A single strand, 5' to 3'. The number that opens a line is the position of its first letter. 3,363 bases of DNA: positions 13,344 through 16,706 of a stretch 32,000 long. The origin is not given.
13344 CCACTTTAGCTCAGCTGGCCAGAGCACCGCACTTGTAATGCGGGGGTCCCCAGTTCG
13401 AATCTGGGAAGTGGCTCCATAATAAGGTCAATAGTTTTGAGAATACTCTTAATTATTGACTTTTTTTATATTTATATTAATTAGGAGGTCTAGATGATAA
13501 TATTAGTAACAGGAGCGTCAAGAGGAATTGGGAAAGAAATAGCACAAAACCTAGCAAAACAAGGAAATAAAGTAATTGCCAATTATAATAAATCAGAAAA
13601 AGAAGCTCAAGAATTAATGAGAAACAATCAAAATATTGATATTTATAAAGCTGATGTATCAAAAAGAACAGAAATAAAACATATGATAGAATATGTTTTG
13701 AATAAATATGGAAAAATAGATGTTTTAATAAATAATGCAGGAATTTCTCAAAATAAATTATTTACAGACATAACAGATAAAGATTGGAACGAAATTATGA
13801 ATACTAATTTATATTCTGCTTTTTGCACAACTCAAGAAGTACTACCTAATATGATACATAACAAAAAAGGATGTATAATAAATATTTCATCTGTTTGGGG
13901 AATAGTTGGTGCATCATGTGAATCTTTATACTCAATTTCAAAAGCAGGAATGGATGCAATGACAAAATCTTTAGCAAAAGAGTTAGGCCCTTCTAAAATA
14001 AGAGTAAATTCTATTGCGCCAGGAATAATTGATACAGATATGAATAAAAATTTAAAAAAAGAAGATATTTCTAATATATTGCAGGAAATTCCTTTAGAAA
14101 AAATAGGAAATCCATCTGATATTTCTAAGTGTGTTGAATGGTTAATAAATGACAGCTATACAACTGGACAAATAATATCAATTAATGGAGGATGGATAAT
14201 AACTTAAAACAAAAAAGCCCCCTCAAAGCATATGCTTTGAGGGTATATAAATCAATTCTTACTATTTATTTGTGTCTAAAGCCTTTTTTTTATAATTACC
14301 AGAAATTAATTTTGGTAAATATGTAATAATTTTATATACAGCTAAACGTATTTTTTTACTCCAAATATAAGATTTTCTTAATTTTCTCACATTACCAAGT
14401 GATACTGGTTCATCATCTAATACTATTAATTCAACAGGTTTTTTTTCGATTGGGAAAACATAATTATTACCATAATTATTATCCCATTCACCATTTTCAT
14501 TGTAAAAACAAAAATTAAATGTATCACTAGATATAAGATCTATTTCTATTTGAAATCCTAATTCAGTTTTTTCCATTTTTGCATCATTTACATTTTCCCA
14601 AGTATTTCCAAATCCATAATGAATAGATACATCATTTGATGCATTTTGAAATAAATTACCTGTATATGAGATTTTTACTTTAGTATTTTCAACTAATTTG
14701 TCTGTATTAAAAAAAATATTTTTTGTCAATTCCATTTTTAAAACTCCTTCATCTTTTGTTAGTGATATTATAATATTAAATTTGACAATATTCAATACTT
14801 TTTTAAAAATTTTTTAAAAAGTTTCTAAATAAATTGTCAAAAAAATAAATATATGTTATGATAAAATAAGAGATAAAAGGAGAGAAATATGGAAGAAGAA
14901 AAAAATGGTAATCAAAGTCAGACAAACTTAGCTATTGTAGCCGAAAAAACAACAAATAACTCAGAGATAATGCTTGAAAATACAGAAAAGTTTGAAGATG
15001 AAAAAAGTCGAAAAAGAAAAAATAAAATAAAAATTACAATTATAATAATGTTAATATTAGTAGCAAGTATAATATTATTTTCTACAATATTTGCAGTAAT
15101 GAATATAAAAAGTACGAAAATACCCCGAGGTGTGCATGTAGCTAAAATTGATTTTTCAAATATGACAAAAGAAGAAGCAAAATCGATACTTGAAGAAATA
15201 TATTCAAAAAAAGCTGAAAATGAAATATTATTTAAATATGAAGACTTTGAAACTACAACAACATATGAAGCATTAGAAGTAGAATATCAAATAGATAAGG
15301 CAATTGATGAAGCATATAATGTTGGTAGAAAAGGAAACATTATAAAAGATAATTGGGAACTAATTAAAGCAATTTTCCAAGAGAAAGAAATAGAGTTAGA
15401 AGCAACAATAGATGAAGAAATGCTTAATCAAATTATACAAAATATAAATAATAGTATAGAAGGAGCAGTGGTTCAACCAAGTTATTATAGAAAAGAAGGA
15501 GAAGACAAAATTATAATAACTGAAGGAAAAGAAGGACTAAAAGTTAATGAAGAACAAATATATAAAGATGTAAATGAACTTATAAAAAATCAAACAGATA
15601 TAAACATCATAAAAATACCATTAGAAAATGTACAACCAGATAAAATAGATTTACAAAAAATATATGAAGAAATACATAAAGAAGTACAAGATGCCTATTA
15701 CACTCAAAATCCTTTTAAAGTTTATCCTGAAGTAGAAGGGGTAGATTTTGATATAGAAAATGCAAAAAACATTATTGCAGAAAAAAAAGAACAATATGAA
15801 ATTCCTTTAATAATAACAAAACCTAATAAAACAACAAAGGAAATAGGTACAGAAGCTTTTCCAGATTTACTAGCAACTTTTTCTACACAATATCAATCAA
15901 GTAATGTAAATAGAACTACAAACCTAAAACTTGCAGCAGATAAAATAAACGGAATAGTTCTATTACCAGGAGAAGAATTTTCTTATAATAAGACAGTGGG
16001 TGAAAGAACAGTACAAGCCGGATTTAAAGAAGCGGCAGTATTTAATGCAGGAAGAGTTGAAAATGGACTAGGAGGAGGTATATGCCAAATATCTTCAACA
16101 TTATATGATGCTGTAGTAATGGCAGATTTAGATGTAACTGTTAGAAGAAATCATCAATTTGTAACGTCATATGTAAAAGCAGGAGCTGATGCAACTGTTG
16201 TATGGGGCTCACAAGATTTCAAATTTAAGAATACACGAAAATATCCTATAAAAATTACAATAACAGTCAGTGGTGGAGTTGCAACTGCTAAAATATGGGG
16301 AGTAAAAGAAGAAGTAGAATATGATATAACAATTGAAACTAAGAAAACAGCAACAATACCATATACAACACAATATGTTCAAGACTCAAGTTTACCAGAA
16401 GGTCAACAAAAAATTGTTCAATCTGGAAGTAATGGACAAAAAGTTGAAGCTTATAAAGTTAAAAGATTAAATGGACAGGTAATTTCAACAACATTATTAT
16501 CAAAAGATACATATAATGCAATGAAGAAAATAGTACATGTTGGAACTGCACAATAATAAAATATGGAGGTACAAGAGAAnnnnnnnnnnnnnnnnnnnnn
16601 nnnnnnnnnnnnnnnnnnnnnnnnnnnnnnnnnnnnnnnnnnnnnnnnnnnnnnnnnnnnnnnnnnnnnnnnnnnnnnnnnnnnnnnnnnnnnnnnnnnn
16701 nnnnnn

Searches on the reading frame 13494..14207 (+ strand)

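Call 9: search_protein_families(library=pfam, proteins=[window:13494-14207:+])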
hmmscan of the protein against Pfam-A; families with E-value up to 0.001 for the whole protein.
window:13494-14207:+ (237 aa): 8 families
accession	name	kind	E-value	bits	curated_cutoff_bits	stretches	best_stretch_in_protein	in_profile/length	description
PF00106.31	adh_short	-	5.3e-63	212.5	26.6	1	2-190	2-193/195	short chain dehydrogenase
PF13561.12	adh_short_C2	-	1.5e-61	208.5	27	1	7-234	1-235/236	Enoyl-(Acyl carrier protein) reductase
PF08659.16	KR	-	5.1e-18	66.1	22.6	1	3-162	3-165/180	KR domain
PF08643.16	DUF1776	-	2.3e-07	31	25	1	90-190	108-209/294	Fungal family of unknown function (DUF1776)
PF01370.27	Epimerase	-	6.3e-06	26.2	20.9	1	3-89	1-79/240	NAD dependent epimerase/dehydratase family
PF23441.1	SDR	-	5.2e-05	23.2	27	1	149-234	166-255/258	SDR-like rossmann domain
PF02719.21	Polysacc_synt_2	-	6.7e-05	22.6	20.2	1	3-167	1-159/293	Polysaccharide biosynthesis protein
PF13460.12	NAD_binding_10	-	0.00052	20.4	27.2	1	7-66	1-59/184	NAD(P)H-binding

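Call 47: search_protein_families(library=pfam, proteins=[L069:6686-7954:+, L069:7947-8660:+, L069:4270-4833:+, L069:4898-6679:+, L069:14132-15022:-, L069:15342-16649:-, L069:11185-11721:+], max_evalue=0.01)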
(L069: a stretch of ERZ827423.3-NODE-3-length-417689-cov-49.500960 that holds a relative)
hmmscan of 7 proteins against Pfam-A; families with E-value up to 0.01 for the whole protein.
L069:6686-7954:+ (422 aa): 9 families
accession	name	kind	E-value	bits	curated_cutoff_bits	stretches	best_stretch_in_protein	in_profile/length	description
PF01656.29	CbiA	-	1e-11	45.3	25.4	1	166-369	4-114/125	CobQ/CobB/MinD/ParA nucleotide binding domain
PF13614.12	AAA_31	-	4e-11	43.6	27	1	163-324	3-165/177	AAA domain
PF10609.15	ParA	-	1.9e-09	37.7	27.1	1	161-219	4-62/246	NUBPL iron-transfer P-loop NTPase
PF03193.22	RsgA_GTPase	-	1.8e-05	25.1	30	1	73-185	22-130/174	RsgA GTPase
PF00142.24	Fer4_NifH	-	5.1e-05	23.3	25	1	163-225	2-63/271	4Fe-4S iron sulfur cluster binding proteins, NifH/frxC family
PF01695.23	IstB_IS21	-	0.00013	22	24.1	1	146-238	75-169/238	IstB-like ATP binding protein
PF09140.17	MipZ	-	0.00023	21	20.7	1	169-284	9-108/262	ATPase MipZ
PF25199.1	nSTAND_NTPase5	-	0.00041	20.6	34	0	156-199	36-80/145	Novel STAND NTPase 5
PF13173.12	AAA_14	-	0.0075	16.7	27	1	161-217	2-58/129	AAA domain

L069:7947-8660:+ (237 aa): 0 families

L069:4270-4833:+ (187 aa): 0 families

L069:4898-6679:+ (593 aa): 4 families
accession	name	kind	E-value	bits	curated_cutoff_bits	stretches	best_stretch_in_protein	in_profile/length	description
PF19044.6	P-loop_TraG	-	6.7e-21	74.8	25.8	1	232-564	24-348/413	TraG P-loop domain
PF12846.13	AAA_10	-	5.8e-13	49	27.5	2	231-285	15-69/362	AAA-like domain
PF01935.23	DUF87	-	7.5e-06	26.6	23.2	1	231-311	17-99/220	Helicase HerA, central domain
PF11130.14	TraC_F_IV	-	0.0041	16.6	28.1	1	107-177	305-374/375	TraC protein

L069:14132-15022:- (296 aa): 0 families

L069:15342-16649:- (435 aa): 2 families
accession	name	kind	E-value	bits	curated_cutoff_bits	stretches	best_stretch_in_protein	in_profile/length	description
PF10412.15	TrwB_AAD_bind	-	2.5e-07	30.4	20.5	1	214-358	203-342/387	Type IV secretion-system coupling protein DNA-binding domain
PF12696.13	TraG-D_C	-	2.6e-06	27.8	22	1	262-365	2-98/126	TraM recognition site of TraD and TraG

L069:11185-11721:+ (178 aa): 0 families

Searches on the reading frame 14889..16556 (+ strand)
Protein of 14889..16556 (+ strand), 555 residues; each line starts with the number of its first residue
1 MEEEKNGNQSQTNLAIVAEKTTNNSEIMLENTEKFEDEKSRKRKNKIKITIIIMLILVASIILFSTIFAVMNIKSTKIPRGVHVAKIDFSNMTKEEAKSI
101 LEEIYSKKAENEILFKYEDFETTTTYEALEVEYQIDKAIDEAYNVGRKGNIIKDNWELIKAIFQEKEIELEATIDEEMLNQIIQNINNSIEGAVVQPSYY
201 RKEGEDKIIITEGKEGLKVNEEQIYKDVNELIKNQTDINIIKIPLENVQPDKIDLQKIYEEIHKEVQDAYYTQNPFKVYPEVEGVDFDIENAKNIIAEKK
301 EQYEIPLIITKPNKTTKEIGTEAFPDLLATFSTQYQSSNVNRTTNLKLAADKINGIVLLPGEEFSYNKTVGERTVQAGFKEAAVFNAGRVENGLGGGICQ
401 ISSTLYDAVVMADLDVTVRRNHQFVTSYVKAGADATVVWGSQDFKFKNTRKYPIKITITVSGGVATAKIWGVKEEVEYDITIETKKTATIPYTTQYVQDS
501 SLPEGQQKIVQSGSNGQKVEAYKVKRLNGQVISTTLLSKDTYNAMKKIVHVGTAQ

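Call 9: search_protein_families(library=pfam, proteins=[window:14889-16556:+])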
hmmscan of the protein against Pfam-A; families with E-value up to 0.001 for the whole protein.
window:14889-16556:+ (555 aa): 3 families
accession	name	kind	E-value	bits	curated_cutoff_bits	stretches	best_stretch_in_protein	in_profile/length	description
PF04294.18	VanW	-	1.8e-48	163.7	27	1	341-470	1-130/130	VanW like protein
PF07501.17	G5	-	7.8e-19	68.1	23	1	483-553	3-74/75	G5 domain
PF12229.13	PG_binding_4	-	1.7e-16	60.9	22.1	1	123-235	2-111/117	Putative peptidoglycan binding domain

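Call 47: search_protein_families(library=pfam, proteins=[L069:6686-7954:+, L069:7947-8660:+, L069:4270-4833:+, L069:4898-6679:+, L069:14132-15022:-, L069:15342-16649:-, L069:11185-11721:+], max_evalue=0.01)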
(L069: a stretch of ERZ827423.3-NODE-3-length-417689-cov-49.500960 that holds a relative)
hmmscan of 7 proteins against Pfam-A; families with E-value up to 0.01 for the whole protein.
L069:6686-7954:+ (422 aa): 9 families
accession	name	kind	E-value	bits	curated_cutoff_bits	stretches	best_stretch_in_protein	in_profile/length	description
PF01656.29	CbiA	-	1e-11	45.3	25.4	1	166-369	4-114/125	CobQ/CobB/MinD/ParA nucleotide binding domain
PF13614.12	AAA_31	-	4e-11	43.6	27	1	163-324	3-165/177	AAA domain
PF10609.15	ParA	-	1.9e-09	37.7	27.1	1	161-219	4-62/246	NUBPL iron-transfer P-loop NTPase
PF03193.22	RsgA_GTPase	-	1.8e-05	25.1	30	1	73-185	22-130/174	RsgA GTPase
PF00142.24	Fer4_NifH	-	5.1e-05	23.3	25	1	163-225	2-63/271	4Fe-4S iron sulfur cluster binding proteins, NifH/frxC family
PF01695.23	IstB_IS21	-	0.00013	22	24.1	1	146-238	75-169/238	IstB-like ATP binding protein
PF09140.17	MipZ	-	0.00023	21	20.7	1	169-284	9-108/262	ATPase MipZ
PF25199.1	nSTAND_NTPase5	-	0.00041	20.6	34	0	156-199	36-80/145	Novel STAND NTPase 5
PF13173.12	AAA_14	-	0.0075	16.7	27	1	161-217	2-58/129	AAA domain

L069:7947-8660:+ (237 aa): 0 families

L069:4270-4833:+ (187 aa): 0 families

L069:4898-6679:+ (593 aa): 4 families
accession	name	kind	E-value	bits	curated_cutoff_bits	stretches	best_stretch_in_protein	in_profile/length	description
PF19044.6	P-loop_TraG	-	6.7e-21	74.8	25.8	1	232-564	24-348/413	TraG P-loop domain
PF12846.13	AAA_10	-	5.8e-13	49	27.5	2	231-285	15-69/362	AAA-like domain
PF01935.23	DUF87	-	7.5e-06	26.6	23.2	1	231-311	17-99/220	Helicase HerA, central domain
PF11130.14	TraC_F_IV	-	0.0041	16.6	28.1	1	107-177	305-374/375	TraC protein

L069:14132-15022:- (296 aa): 0 families

L069:15342-16649:- (435 aa): 2 families
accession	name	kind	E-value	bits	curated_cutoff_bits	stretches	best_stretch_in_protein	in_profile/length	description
PF10412.15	TrwB_AAD_bind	-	2.5e-07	30.4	20.5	1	214-358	203-342/387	Type IV secretion-system coupling protein DNA-binding domain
PF12696.13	TraG-D_C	-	2.6e-06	27.8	22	1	262-365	2-98/126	TraM recognition site of TraD and TraG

L069:11185-11721:+ (178 aa): 0 families
